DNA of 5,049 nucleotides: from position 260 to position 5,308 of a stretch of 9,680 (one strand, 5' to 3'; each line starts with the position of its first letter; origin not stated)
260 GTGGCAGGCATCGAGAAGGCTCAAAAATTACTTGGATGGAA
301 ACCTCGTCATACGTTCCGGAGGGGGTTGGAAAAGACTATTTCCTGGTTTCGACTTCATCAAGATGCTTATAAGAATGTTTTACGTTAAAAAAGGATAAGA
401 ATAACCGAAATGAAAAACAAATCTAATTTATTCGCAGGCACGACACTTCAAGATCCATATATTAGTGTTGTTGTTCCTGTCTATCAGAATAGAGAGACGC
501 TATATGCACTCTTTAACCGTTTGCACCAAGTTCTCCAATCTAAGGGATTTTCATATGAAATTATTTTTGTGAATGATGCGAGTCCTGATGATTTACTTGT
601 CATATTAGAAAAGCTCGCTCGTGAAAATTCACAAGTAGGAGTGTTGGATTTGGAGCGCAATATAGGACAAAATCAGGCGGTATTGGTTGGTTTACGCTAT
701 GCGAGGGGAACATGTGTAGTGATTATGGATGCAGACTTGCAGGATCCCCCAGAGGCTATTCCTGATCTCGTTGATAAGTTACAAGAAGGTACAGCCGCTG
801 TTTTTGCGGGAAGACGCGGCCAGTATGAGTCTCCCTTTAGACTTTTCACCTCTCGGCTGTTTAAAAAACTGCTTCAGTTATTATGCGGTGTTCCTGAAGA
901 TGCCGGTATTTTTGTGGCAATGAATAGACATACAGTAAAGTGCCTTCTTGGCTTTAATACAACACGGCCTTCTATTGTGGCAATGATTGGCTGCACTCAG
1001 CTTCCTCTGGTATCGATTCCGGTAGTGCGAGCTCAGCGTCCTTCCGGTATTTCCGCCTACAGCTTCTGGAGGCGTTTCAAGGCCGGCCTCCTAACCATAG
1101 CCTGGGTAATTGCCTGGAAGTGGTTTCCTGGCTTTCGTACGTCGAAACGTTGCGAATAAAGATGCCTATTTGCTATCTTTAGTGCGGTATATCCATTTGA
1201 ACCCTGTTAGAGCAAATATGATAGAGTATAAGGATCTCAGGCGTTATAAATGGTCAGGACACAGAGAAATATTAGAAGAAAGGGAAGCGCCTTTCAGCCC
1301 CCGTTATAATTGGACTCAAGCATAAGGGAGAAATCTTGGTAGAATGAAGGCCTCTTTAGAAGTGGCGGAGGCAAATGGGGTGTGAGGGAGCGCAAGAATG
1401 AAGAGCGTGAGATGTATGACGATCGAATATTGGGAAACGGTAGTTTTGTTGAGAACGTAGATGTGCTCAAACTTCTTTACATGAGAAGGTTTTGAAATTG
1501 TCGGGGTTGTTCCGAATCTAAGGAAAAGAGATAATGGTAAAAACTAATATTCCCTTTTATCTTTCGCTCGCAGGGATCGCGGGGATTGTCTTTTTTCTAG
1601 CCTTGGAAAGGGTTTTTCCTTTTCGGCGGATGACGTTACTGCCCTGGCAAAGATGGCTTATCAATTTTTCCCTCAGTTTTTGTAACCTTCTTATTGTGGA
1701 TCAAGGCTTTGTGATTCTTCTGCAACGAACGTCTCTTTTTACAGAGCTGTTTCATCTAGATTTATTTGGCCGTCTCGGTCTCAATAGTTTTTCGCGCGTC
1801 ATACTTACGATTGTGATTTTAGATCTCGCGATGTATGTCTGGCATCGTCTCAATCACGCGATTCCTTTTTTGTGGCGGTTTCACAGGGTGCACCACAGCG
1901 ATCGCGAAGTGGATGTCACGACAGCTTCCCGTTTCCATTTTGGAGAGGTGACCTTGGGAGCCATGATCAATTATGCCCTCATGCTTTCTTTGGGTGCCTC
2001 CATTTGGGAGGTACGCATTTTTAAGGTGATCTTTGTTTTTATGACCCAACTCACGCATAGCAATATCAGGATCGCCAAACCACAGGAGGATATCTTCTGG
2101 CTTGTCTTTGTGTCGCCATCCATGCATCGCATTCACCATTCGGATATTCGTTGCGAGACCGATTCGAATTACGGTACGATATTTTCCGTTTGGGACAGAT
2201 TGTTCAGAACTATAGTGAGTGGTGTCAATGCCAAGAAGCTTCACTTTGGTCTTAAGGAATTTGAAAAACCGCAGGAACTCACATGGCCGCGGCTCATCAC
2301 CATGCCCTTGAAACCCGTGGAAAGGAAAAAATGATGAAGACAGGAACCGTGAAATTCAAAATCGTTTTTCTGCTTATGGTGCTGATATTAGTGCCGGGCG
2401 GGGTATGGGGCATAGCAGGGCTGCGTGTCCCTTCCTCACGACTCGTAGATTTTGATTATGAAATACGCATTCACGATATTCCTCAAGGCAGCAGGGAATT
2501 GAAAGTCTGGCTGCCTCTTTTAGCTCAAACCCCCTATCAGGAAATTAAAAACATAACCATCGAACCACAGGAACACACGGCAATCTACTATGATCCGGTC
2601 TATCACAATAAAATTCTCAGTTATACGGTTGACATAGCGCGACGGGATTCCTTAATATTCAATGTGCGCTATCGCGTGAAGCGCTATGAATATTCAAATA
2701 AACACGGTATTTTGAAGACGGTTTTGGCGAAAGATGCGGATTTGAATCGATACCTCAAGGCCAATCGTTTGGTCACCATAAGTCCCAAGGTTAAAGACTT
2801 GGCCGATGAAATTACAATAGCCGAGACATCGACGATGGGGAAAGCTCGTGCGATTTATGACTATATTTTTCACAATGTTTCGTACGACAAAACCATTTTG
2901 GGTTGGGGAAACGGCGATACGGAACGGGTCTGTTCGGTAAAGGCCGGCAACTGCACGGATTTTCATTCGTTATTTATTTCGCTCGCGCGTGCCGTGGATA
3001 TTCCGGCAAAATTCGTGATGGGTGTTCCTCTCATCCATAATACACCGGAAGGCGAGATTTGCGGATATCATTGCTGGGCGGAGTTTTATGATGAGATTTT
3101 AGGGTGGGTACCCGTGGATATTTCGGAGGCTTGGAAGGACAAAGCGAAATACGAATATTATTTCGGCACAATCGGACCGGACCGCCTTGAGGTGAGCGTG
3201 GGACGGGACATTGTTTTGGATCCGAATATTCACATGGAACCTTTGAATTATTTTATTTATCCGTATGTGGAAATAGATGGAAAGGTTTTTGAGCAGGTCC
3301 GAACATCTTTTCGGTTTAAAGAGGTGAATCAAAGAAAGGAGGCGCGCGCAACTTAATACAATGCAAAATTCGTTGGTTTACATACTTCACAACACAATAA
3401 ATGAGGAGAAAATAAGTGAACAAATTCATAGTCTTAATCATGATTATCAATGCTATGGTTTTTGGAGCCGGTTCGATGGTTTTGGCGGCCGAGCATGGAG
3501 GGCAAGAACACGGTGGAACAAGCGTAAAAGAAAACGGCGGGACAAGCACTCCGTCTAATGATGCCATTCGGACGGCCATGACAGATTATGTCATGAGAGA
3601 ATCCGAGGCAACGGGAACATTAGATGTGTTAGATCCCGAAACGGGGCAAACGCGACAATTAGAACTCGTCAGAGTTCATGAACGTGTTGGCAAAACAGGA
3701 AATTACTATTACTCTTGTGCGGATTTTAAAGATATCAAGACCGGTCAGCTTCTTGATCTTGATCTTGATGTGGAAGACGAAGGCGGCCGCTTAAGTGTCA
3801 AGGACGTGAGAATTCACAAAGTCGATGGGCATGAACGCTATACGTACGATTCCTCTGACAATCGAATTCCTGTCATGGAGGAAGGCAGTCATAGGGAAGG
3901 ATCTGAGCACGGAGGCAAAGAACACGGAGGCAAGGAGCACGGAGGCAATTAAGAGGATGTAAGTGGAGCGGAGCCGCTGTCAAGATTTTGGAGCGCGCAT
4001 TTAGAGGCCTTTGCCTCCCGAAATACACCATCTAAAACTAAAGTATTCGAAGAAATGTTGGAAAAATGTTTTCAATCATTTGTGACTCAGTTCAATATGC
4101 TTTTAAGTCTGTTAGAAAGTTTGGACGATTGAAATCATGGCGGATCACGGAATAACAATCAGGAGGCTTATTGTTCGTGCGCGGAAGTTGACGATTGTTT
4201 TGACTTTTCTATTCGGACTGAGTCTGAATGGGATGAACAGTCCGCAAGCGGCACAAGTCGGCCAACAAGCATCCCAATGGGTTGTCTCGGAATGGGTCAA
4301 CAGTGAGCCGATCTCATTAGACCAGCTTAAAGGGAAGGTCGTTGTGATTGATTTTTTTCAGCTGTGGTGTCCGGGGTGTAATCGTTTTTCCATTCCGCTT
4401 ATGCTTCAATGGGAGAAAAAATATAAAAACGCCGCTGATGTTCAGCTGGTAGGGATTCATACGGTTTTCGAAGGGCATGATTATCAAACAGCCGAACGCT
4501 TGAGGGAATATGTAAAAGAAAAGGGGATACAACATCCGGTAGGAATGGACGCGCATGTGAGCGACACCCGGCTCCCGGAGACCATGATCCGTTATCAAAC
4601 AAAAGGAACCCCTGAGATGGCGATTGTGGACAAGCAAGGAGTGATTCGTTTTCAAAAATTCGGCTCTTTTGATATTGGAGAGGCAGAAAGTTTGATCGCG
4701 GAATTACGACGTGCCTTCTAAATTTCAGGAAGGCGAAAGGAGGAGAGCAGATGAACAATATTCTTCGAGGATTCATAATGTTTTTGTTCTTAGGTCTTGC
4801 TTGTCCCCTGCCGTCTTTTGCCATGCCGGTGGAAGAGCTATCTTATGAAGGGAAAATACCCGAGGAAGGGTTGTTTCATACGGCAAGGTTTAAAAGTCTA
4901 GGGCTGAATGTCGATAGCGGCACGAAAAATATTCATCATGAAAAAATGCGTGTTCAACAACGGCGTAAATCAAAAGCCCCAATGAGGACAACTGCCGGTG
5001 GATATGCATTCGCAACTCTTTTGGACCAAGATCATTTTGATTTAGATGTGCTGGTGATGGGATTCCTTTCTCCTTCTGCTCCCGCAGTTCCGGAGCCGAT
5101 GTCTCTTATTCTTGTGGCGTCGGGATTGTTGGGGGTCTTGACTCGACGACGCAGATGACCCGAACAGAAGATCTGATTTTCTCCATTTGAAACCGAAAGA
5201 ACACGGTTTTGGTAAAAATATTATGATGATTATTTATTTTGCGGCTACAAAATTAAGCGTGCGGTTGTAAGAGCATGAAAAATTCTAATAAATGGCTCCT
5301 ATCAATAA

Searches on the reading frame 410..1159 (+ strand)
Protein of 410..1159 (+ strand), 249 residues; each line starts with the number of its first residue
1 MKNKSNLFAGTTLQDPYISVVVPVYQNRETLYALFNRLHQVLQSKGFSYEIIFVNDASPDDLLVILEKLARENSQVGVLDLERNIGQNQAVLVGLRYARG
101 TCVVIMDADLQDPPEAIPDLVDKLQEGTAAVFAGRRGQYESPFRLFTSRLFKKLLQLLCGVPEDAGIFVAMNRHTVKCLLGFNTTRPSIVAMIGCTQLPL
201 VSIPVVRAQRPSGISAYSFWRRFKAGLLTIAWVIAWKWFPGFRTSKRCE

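Call 88: search_protein_families(library=pfam, proteins=[window:410-1159:+], max_evalue=0.01)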
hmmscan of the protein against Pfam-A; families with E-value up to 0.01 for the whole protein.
window:410-1159:+ (249 aa): 7 families
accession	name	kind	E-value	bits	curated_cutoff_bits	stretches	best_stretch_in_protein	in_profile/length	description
PF00535.33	Glycos_transf_2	-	4.2e-27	95.5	23.3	1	19-149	1-128/168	Glycosyl transferase family 2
PF10111.15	Glyco_tranf_2_2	-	1.4e-05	25.2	27.3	1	19-110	1-92/276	Glycosyltransferase like family 2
PF12804.13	NTP_transf_3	-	3.7e-05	24.4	27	1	72-158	58-145/160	MobA-like NTP transferase domain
PF13641.12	Glyco_tranf_2_3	-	0.00033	21.2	27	1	16-131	1-119/230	Glycosyltransferase like family 2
PF21981.2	RecX_HTH3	-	0.0019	18.8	26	1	29-52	21-44/48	RecX, third three-helix domain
PF13733.12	Glyco_transf_7N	-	0.0079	16.2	27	0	18-57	49-88/134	N-terminal region of glycosyl transferase group 7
PF13506.12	Glyco_transf_21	-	0.009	15.9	21.7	0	91-183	22-121/174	Glycosyl transferase family 21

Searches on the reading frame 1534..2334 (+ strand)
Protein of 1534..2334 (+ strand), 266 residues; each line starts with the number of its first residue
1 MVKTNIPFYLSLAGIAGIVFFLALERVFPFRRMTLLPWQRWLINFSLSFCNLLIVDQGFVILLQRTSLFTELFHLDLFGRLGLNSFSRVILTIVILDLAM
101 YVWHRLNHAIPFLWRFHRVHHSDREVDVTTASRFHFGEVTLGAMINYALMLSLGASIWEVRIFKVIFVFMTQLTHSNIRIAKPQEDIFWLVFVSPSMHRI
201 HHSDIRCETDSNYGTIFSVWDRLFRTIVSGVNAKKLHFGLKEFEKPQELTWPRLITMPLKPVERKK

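Call 88: search_protein_families(library=pfam, proteins=[window:1534-2334:+], max_evalue=0.01)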
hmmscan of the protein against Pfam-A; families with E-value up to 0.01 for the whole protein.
window:1534-2334:+ (266 aa): 1 family
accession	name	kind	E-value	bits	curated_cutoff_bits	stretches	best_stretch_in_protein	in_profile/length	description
PF04116.19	FA_hydroxylase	-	2.8e-29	102.6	31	1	90-226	2-132/132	Fatty acid hydroxylase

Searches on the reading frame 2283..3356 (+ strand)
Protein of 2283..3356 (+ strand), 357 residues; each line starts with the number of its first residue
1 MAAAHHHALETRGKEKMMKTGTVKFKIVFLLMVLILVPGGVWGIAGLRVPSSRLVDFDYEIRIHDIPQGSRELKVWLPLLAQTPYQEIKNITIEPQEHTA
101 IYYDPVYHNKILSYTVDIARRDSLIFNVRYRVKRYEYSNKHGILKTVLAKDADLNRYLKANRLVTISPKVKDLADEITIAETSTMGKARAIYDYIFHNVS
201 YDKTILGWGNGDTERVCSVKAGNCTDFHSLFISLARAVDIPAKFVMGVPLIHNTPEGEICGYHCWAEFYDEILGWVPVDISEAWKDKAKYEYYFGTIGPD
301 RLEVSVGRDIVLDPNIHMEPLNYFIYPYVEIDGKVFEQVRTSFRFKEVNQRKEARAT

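Call 3: search_protein_families(library=pfam, proteins=[window:2283-3356:+], max_evalue=0.1)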
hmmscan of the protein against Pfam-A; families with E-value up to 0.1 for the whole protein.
window:2283-3356:+ (357 aa): 2 families
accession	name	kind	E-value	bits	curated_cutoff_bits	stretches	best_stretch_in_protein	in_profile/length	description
PF01841.26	Transglut_core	-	4e-26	91.9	23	1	172-279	2-107/108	Transglutaminase-like superfamily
PF22056.1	ORF239-like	-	0.029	14.9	27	0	81-124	52-97/168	ORF239-like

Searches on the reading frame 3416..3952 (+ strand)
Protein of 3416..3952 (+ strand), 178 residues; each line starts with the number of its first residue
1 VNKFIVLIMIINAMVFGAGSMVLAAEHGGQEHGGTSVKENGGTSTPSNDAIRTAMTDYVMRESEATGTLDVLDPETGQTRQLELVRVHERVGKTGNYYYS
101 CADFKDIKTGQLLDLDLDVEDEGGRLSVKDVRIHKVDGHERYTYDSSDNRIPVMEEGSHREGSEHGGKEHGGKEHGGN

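Call 3: search_protein_families(library=pfam, proteins=[window:3416-3952:+], max_evalue=0.1)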
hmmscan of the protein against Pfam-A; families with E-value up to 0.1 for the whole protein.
window:3416-3952:+ (178 aa): 0 families

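Call 4: search_protein_families(library=ncbifam, proteins=[window:3416-3952:+], max_evalue=0.1)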
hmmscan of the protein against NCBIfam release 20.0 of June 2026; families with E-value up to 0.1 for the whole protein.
window:3416-3952:+ (178 aa): 0 families

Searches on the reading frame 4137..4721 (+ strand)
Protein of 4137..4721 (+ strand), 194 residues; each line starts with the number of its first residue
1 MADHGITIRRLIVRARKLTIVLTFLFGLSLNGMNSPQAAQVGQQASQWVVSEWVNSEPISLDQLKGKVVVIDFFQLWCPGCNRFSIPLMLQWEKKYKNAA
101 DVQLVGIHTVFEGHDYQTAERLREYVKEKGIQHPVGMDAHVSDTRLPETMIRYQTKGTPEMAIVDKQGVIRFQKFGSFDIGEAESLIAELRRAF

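Call 3: search_protein_families(library=pfam, proteins=[window:4137-4721:+], max_evalue=0.1)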
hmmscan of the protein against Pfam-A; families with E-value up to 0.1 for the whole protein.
window:4137-4721:+ (194 aa): 7 families
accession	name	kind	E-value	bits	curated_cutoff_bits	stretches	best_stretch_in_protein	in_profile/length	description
PF00578.27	AhpC-TSA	-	2.9e-10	40.6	26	1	41-172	1-123/124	AhpC/TSA family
PF08534.16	Redoxin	-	1.3e-08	35.2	26.6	1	55-179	17-137/148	Redoxin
PF13905.12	Thioredoxin_8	-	4.5e-06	27.4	27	1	66-168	1-92/94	Thioredoxin-like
PF13098.12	Thioredoxin_2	-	6.6e-05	23.6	27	1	65-169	4-86/104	Thioredoxin-like domain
PF00085.26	Thioredoxin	-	0.003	18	23.5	1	66-106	18-55/103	Thioredoxin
PF13462.12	Thioredoxin_4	-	0.017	15.7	23.2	1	65-128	12-75/165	Thioredoxin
PF02630.20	SCO1-SenC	-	0.094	13.1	22.8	0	56-128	11-81/134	SCO1/SenC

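Call 4: search_protein_families(library=ncbifam, proteins=[window:4137-4721:+], max_evalue=0.1)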
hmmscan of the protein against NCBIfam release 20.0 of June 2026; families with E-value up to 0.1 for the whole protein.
window:4137-4721:+ (194 aa): 11 families
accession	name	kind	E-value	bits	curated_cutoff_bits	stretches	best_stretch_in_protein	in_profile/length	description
NF002854.0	PRK03147.1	subfamily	2.2e-14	53.7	170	1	9-177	5-159/176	thiol-disulfide oxidoreductase ResA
NF041202.1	StoA_CxxC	exception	4e-07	30.1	210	1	37-174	23-148/163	endospore biogenesis thiol-disulfide oxidoreductase StoA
TIGR00385.1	dsbE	subfamily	4.4e-05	23.1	123.15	1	39-179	34-159/173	DsbE family thiol:disulfide interchange protein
TIGR01068.1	thioredoxin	equivalog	0.00049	20.2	96.8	1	66-105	14-52/101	thioredoxin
NF011941.0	PRK15412.1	equivalog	0.00067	19.2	359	1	65-180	67-165/185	thiol:disulfide interchange protein DsbE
NF008229.0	PRK10996.1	equivalog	0.003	17.3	125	1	37-109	21-92/141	thioredoxin TrxC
NF041054.1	WAxxUGC_long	equivalog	0.0045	16.3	300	1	51-143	90-174/354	ResA-like WAxxUGC motif-containing protein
NF047696.1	ThlDiSintTplARhiz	equivalog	0.0076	16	230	1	55-133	86-157/219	thiol:disulfide interchange protein TlpA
NF008198.0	PRK10954.1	equivalog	0.043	13.5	279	0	64-113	35-84/207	thiol:disulfide interchange protein DsbA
NF047695.1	ThlDiSintDsbAHaem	equivalog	0.043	13.2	290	1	68-117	40-89/206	thiol:disulfide interchange protein DsbA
NF045694.1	seleno_TsoB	exception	0.072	11.2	805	0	62-138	470-544/572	rhodanese/DsbD fusion-like selenoprotein TsoB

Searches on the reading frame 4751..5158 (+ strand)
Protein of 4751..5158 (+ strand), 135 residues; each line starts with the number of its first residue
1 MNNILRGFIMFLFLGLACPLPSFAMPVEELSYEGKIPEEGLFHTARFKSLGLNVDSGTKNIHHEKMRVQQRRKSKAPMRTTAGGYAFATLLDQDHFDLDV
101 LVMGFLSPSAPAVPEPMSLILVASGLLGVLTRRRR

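Call 3: search_protein_families(library=pfam, proteins=[window:4751-5158:+], max_evalue=0.1)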
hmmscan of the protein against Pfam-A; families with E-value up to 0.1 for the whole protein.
window:4751-5158:+ (135 aa): 1 family
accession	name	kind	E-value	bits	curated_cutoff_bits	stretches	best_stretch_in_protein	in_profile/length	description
PF07589.16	PEP-CTERM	-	0.00025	21.4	20.7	1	112-134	1-24/24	PEP-CTERM motif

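Call 4: search_protein_families(library=ncbifam, proteins=[window:4751-5158:+], max_evalue=0.1)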
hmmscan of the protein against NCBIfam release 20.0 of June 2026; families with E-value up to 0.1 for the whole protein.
window:4751-5158:+ (135 aa): 10 families
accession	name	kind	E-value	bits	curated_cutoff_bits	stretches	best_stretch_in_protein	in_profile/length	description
NF033554.9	floc_PepA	equivalog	2.7e-05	24.1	80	1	112-135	236-259/261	flocculation-associated PEP-CTERM protein PepA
TIGR02595.1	PEP_CTERM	domain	0.00022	21.8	16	1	113-135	1-23/24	PEP-CTERM sorting domain-containing protein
NF038120.1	PEP_CTERM_QFxxD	subfamily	0.00029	20.8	80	1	82-135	169-215/215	NF038120 family PEP-CTERM protein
NF041927.1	Xrt_dep_XDP1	equivalog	0.00088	19.3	125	1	108-135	215-241/242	exosortase-dependent surface protein XDP1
NF038125.1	PEP_CTERM_THxN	subfamily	0.00095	18.8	85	1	110-135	220-245/246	THxN family PEP-CTERM protein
NF038129.1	PEP_NF038129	equivalog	0.0011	18.9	65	1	109-134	167-192/194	NF038129 family PEP-CTERM protein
NF041538.1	PEP_EDSA_1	subfamily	0.0018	18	100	1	110-135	280-307/307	EDSAP-1 family PEP-CTERM protein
NF038118.1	PEP_CTERM_CCXG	equivalog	0.011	15.5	90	1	110-135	173-198/199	CCXG family PEP-CTERM protein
NF033947.0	PEP-cistern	hypoth_equivalog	0.018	14.7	60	0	109-135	169-195/195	cistern family PEP-CTERM protein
NF038119.1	PEP_CTERM_MHFG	equivalog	0.058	13.7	100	1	90-135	213-258/260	MHFG family PEP-CTERM protein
